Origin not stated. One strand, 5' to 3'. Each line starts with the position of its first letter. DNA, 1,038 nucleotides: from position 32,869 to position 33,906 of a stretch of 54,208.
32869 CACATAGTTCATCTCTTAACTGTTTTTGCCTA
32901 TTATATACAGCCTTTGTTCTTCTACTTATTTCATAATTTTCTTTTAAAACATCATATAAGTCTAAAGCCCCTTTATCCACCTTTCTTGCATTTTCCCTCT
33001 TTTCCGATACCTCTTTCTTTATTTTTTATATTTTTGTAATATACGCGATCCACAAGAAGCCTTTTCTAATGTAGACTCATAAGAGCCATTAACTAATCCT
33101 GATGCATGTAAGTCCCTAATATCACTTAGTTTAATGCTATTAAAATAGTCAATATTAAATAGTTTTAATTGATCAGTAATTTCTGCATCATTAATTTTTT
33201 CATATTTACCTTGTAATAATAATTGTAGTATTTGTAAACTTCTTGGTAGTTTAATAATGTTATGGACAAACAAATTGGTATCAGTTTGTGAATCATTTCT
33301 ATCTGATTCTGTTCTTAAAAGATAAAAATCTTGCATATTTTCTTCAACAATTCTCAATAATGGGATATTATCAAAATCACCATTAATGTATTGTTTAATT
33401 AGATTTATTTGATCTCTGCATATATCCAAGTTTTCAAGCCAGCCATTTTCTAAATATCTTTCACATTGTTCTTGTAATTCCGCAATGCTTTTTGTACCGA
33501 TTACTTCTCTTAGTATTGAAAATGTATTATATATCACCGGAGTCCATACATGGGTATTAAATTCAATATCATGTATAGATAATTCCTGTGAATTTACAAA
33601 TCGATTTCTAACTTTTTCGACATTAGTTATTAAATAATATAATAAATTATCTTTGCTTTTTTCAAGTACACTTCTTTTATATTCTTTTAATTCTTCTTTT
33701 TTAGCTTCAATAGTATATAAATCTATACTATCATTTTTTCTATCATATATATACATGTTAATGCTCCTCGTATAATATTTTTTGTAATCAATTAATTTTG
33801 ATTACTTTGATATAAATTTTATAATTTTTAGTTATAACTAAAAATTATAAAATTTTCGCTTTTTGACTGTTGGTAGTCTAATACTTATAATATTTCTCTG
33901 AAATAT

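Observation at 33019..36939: Three tandem paralogs with near-identical termini and divergent cores, inserted between dtd and the hisS leader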

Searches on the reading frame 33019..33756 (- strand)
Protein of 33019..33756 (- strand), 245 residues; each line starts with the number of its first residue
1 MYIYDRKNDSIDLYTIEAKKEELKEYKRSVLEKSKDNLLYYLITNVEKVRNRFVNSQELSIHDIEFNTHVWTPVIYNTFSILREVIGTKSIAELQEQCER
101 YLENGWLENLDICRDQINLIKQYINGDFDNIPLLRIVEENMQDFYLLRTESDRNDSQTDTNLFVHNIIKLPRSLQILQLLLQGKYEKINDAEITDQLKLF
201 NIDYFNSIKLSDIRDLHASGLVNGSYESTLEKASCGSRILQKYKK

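Call 5: search_protein_families(library=pfam, proteins=[window:33019-33756:-], max_evalue=1)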
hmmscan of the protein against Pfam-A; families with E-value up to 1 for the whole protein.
window:33019-33756:- (245 aa): 1 family
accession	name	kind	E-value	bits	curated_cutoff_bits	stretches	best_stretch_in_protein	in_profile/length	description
PF14659.12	Phage_int_SAM_3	-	0.26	12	22.6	0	202-223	34-55/58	Phage integrase, N-terminal SAM-like domain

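Call 7: search_protein_families(library=phrogs, proteins=[window:33019-33756:-], max_evalue=1)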
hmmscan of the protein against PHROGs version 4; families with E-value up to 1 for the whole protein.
window:33019-33756:- (245 aa): 4 families
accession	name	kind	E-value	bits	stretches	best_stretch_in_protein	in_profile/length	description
phrog_11451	-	transcription regulation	0.056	14.9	1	116-145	49-78/98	CI-like repressor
phrog_4658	-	unknown function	0.12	14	0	3-29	7-33/109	-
phrog_35600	-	unknown function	0.16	13.2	1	194-217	50-73/89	-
phrog_17605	-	unknown function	0.33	12.2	1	16-55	11-47/123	-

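Call 8: search_protein_families(library=ncbifam, proteins=[window:33019-33756:-], max_evalue=1)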
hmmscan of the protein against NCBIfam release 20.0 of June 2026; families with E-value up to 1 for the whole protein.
window:33019-33756:- (245 aa): 0 families

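Call 9: find_homologous_proteins(query=A1, max_evalue=0.001)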
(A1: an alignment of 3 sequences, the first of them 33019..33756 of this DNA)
Query A1 (3 sequences) (245 aa, profile of the alignment): 13 proteins with E <= 0.001 among 6515 candidates.
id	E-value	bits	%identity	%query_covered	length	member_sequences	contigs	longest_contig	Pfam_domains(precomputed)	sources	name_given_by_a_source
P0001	1.9e-129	448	67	100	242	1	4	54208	-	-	-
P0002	6.1e-126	437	100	100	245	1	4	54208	-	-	-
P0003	3.0e-113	395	64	100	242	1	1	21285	-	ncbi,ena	-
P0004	2.4e-112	393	86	100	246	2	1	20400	-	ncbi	-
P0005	1.0e-111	390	63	100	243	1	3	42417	-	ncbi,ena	-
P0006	2.8e-108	379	84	100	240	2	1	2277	-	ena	-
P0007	1.1e-98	348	34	100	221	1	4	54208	-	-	-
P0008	1.1e-60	223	48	100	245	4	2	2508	-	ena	-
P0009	2.2e-55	206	32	100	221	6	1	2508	-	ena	-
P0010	5.6e-54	201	57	49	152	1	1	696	-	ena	-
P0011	1.3e-53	200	30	99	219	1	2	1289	-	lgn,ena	-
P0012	4.3e-22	97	33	99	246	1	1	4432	-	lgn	-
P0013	2.8e-19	88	25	100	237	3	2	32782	-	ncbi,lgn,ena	-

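Call 10: search_protein_families(library=padloc, proteins=[window:33019-33756:-], max_evalue=1)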
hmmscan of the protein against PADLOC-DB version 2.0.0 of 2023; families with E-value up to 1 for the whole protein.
window:33019-33756:- (245 aa): 1 family
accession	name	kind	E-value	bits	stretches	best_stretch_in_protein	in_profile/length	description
PDLC02335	AbiLi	-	0.0049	14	1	113-153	266-305/326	AbiLi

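Call 12: find_encoding_contigs(protein=P0005, flank=10000, max_places=4)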
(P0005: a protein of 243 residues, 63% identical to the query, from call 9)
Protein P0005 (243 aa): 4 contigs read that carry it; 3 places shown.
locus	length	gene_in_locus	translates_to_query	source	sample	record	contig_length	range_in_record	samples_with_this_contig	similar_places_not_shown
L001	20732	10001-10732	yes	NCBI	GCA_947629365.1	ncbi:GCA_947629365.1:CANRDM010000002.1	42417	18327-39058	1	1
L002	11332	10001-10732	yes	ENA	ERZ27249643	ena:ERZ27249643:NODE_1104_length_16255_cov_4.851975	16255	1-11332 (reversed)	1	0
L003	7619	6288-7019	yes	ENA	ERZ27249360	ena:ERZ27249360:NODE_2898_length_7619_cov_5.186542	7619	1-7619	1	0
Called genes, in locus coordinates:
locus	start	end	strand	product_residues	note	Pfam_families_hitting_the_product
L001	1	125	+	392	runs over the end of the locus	-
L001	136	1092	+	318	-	PF06144:DNA_pol3_delta, PF21694:DNA_pol3_delta_C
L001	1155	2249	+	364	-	PF02540:NAD_synthase (weak), PF03054:tRNA_Me_trans, PF20259:tRNA_Me_trans_M, PF20258:tRNA_Me_trans_C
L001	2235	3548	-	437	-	PF01943:Polysacc_synt, PF01554:MatE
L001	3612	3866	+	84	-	PF13797:Post_transc_reg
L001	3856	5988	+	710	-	PF13328:HD_4, PF01966:HD (weak), PF04607:RelA_SpoT, PF02824:TGS, PF19296:RelA_AH, PF28438:RelA_RIS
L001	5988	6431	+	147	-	PF02580:Tyr_Deacylase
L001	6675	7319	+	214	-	-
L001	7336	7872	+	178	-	-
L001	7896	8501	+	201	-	-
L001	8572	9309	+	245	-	-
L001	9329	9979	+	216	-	-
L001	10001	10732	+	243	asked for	-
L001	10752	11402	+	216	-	-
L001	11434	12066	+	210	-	-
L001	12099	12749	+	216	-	-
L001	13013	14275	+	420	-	PF13393:tRNA-synt_His, PF00587:tRNA-synt_2b, PF03129:HGTP_anticodon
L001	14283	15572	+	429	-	PF01336:tRNA_anti-codon, PF00152:tRNA-synt_2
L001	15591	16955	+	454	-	PF01336:tRNA_anti-codon, PF00152:tRNA-synt_2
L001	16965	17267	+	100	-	PF02686:GatC (weak)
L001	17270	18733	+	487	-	PF01425:Amidase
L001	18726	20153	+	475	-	PF02934:GatB_N, PF02637:GatB_Yqey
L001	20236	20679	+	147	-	-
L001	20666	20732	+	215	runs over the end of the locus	PF04085:MreC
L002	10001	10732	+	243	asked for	-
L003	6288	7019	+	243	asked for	-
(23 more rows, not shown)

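Call 13: find_encoding_contigs(protein=P0013, flank=10000, max_places=4)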
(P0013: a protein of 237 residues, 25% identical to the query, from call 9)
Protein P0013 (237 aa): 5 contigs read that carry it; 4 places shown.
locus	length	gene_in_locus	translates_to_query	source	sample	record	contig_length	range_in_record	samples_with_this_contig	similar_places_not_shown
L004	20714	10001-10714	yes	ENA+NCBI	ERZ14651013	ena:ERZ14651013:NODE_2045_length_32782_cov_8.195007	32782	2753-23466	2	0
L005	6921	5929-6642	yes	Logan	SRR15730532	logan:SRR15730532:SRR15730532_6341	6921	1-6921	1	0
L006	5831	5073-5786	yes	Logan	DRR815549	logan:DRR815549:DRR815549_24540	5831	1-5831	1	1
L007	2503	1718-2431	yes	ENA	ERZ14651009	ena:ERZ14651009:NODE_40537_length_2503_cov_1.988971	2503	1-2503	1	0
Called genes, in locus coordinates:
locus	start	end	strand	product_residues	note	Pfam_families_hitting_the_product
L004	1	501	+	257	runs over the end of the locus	-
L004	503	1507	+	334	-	PF09992:NAGPA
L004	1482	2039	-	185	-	PF20122:DUF6512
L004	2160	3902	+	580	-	PF01807:Zn_ribbon_DnaG, PF08275:DNAG_N, PF01751:Toprim, PF13155:Toprim_2, PF13362:Toprim_3 (weak), PF13662:Toprim_4, PF10410:DnaB_bind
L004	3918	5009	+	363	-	PF03979:Sigma70_r1_1, PF00140:Sigma70_r1_2, PF04542:Sigma70_r2, PF04539:Sigma70_r3, PF04545:Sigma70_r4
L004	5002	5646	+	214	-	PF12847:Methyltransf_18, PF05175:MTS (weak), PF04816:TrmK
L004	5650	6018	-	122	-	PF14181:YqfQ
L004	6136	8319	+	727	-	PF00482:T2SSF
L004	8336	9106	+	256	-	PF06750:A24_N_bact, PF01478:Peptidase_A24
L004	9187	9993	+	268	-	-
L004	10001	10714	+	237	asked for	-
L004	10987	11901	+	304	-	PF12762:DDE_Tnp_IS1595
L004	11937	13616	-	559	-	PF00437:T2SSE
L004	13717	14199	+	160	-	-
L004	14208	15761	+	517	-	PF16403:Bact_surface_Ig-like, PF12810:ALK_LTK_GRD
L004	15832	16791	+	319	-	PF07963:N_methyl (weak)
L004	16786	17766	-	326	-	PF07670:Gate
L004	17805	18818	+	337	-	PF13180:PDZ_2, PF17820:PDZ_6 (weak), PF05362:Lon_C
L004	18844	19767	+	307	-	PF00140:Sigma70_r1_2, PF04542:Sigma70_r2, PF04539:Sigma70_r3, PF04545:Sigma70_r4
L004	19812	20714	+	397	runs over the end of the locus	PF00140:Sigma70_r1_2, PF04542:Sigma70_r2, PF04539:Sigma70_r3 (weak), PF04545:Sigma70_r4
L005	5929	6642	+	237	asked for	-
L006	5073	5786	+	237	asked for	-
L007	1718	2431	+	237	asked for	-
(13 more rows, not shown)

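Call 16: find_related_loci(query=A3, collection=genome_contigs, flank=10000)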
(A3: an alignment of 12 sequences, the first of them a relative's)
Query A3 (245 aa) in genome_contigs; peptide patterns used: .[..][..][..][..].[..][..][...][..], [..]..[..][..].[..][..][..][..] (x = any residue, [..] = any of these).
73 stretches matched a pattern; 4 encode a relative of the query (tblastn E <= 1e-3); 4 distinct loci.
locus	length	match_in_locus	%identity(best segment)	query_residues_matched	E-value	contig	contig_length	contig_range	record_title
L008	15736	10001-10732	86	1-243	1e-132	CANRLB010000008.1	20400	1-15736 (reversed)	MAG: uncultured Bacilli bacterium isolate Lapin-011__bin94 genome assembly, contig: Lapin-011__NODE_2597_length_20400_co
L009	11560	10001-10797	64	1-241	5e-85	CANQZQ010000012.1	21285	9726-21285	MAG: uncultured Bacilli bacterium isolate Lapin-017__bin6 genome assembly, contig: Lapin-017__NODE_1312_length_21285_cov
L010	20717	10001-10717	62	1-241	1e-80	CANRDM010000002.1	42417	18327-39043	MAG: uncultured Bacilli bacterium isolate Lapin-026__bin104 genome assembly, contig: Lapin-026__NODE_919_length_42417_co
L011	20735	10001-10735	48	1-245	5e-55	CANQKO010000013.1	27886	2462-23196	MAG: uncultured Bacilli bacterium isolate Lapin-027__bin20 genome assembly, contig: Lapin-027__NODE_1392_length_27886_co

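Call 33: search_protein_families(library=pfam, proteins=[L008:7606-8709:+, L004:9187-9993:+, L001:9329-9979:+, L001:12099-12749:+, L004:10001-10714:+], max_evalue=1)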
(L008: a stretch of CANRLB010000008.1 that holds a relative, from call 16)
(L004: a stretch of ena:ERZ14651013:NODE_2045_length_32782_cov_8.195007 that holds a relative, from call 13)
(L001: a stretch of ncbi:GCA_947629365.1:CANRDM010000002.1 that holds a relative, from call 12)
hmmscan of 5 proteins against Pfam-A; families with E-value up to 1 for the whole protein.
L008:7606-8709:+ (367 aa): 0 families

L004:9187-9993:+ (268 aa): 1 family
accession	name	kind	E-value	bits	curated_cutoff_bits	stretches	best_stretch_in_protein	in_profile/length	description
PF08444.16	Gly_acyl_tr_C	-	0.24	12.1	27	1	99-157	25-83/89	Aralkyl acyl-CoA:amino acid N-acyltransferase, C-terminal region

L001:9329-9979:+ (216 aa): 1 family
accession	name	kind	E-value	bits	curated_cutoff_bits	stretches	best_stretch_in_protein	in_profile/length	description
PF01125.22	BUD31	-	0.064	13.4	23.8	1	5-50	38-83/146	Pre-mRNA-splicing factor BUD31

L001:12099-12749:+ (216 aa): 2 families
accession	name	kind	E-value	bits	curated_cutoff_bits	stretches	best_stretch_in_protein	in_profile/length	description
PF14175.11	YaaC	-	0.0088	15.9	27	1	83-153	194-265/307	YaaC-like Protein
PF01873.23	eIF-5_eIF-2B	-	0.072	13.4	27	1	99-164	38-100/117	Domain found in IF2B/IF5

L004:10001-10714:+ (237 aa): 2 families
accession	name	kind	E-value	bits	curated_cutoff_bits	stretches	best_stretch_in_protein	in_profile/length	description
PF06248.19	Zw10_N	-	0.12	13.4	26.3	0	215-235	16-36/93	Centromere/kinetochore Zw10 N-terminal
PF00538.25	Linker_histone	-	0.21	12.2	22.4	0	143-181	26-64/74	linker histone H1 and H5 family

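Call 34: predict_structure(alignment_id=A3)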
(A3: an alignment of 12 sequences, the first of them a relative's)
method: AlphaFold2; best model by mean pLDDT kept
length: 245 residues; sequences in the alignment: 12
mean_pLDDT: 87.0   pTM: 0.83
mean pLDDT of the five models: 87.0, 86.4, 84.5, 78.6, 71.1
residues with pLDDT >= 90: 128; 70-90: 96; 50-70: 14; < 50: 7
segments of 3 or more residues with pLDDT < 50: 70-74
pLDDT, mean of each block of 10 residues (from residue 1): 90 94 97 93 89 90 73 61 91 94 93 93 94 88 83 56 89 93 85 90 93 90 85 88 83
secondary structure, 60 per line:
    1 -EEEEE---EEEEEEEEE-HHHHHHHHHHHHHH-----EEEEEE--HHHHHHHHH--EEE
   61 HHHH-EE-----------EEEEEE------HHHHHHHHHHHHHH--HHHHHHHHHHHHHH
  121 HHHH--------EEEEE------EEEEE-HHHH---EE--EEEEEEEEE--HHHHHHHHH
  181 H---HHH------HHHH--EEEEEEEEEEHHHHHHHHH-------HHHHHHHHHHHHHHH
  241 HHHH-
elements in order: E2-6 E10-18 H20-33 E39-44 H47-55 E58-60 H61-64 E79-84 H91-104 H107-124 E133-137 E144-148 H150-153 E161-169 H172-181 H194-197 E200-209 H210-218 H226-244

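Call 36: search_protein_representatives(alignment_id=A3)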
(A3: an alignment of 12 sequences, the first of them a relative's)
Query: 12 sequences, 230 profile positions. Proteins with E-value up to 0.001 (for the whole library): 369; up to 1e-10: 248; up to 1e-30: 41. The best 150 are listed.
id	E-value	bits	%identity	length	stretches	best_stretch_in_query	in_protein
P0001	4.3e-98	344.0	-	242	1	1-230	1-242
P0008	5.1e-82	291.4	-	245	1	1-230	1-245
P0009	3.6e-75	269.0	-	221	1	1-230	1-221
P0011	1.1e-72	260.8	-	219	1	1-228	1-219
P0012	2.6e-67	243.3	-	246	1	1-230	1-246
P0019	1.4e-59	218.0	-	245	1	1-230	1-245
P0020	2.7e-56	207.2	-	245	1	1-230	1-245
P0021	1.7e-55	204.6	-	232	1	1-230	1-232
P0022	7.6e-52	192.7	-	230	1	1-230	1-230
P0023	3.8e-50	187.1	-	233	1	1-230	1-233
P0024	7.4e-48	179.6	-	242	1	1-229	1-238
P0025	4.9e-46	173.7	-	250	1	1-230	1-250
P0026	1.2e-45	172.5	-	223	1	1-229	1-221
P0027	2.1e-45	171.6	-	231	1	1-230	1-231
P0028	3.6e-45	170.8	-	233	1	1-228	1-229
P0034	3.3e-41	157.9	-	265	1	1-229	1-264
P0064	3.2e-28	115.4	-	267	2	146-230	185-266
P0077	6.3e-25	104.6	-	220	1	1-230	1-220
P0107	1.2e-20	90.6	-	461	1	1-230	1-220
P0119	1.5e-19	87.1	-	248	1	1-229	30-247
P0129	7.3e-19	84.8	-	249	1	1-229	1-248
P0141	2.4e-18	83.1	-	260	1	1-227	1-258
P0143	3.5e-18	82.5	-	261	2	109-229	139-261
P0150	1.1e-17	80.9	-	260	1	1-228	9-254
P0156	1.2e-16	77.6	-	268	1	1-229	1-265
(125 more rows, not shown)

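Call 37: fold_search(model_id=the predicted structure, library=pdb)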
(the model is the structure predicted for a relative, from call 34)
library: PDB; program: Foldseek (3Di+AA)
matches with E <= 10: 100; with E <= 0.001: 0
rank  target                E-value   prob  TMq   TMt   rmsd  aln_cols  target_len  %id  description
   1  3p1y_A                1.7e+00  0.04  0.10  0.08  21.0       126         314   13  Crystal structure of the chimeric Archaeoglobus fulgidus RNA splicing endonuclease with the broadest substrate specifi (released 2011-08-10)
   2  1yz1_B                2.5e+00  0.09  0.14  0.21   9.0        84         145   14  Crystal structure of human translationally controlled tumour associated protein (released 2006-05-16)
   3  9yup_C                3.0e+00  0.02  0.10  0.09  23.4       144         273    9  Crystal structure of PprA S-F-S tetramer from Deinococcus radiodurans (released 2025-10-29)
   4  3ebm_B                3.1e+00  0.08  0.15  0.21   9.1        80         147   15  Crystal structure of human translationally controlled tumour associated protein (hTCTP) mutant E12V (released 2009-06-30)
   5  9j9d                  3.1e+00  0.02  0.08  0.06  19.1        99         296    7  Crystal structure of ALK5 kinase domain in complex with inhibitor HM-279 (released 2025-04-02)
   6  9yup_D                3.3e+00  0.01  0.09  0.08  23.0       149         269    8  Crystal structure of PprA S-F-S tetramer from Deinococcus radiodurans (released 2025-10-29)
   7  9l9p_H                3.5e+00  0.08  0.14  0.25   5.9        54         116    9  Cryo-EM structure of bacteriophage T1 tail tip complex (released 2025-03-12)
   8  1r0v_A                3.5e+00  0.02  0.08  0.08  20.7       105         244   12  Structure Determination of the Dimeric Endonuclease in a Pseudo-face-centerd P21212 space group (released 2004-03-09)
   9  1r0v_D                3.5e+00  0.02  0.08  0.08  22.5       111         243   14  Structure Determination of the Dimeric Endonuclease in a Pseudo-face-centerd P21212 space group (released 2004-03-09)
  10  6a29_E                3.5e+00  0.01  0.10  0.09  23.7       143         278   10  Crystal structure of PprA A139R mutant (released 2018-12-26)
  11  5o9l_A                3.7e+00  0.03  0.16  0.22  19.5       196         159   13  Crystal structure of human Histamine-Releasing Factor (HRF/TCTP) (released 2017-12-20)
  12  9yup_B                3.7e+00  0.02  0.10  0.09  22.9       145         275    8  Crystal structure of PprA S-F-S tetramer from Deinococcus radiodurans (released 2025-10-29)
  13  6neo                  3.9e+00  0.01  0.09  0.09  23.5       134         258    7  Crystal structure of PprA filament from Deinococcus radiodurans (released 2019-02-20)
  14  9vdg_C                4.4e+00  0.03  0.10  0.06  11.9        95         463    8  Structure of a truncated loopB mutant from the human gut flora K. grimontii Apg (released 2025-09-03)
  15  7kft_C                4.4e+00  0.01  0.10  0.06  17.2       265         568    7  Partial Cas6-RT-Cas1--Cas2 complex (released 2021-03-31)
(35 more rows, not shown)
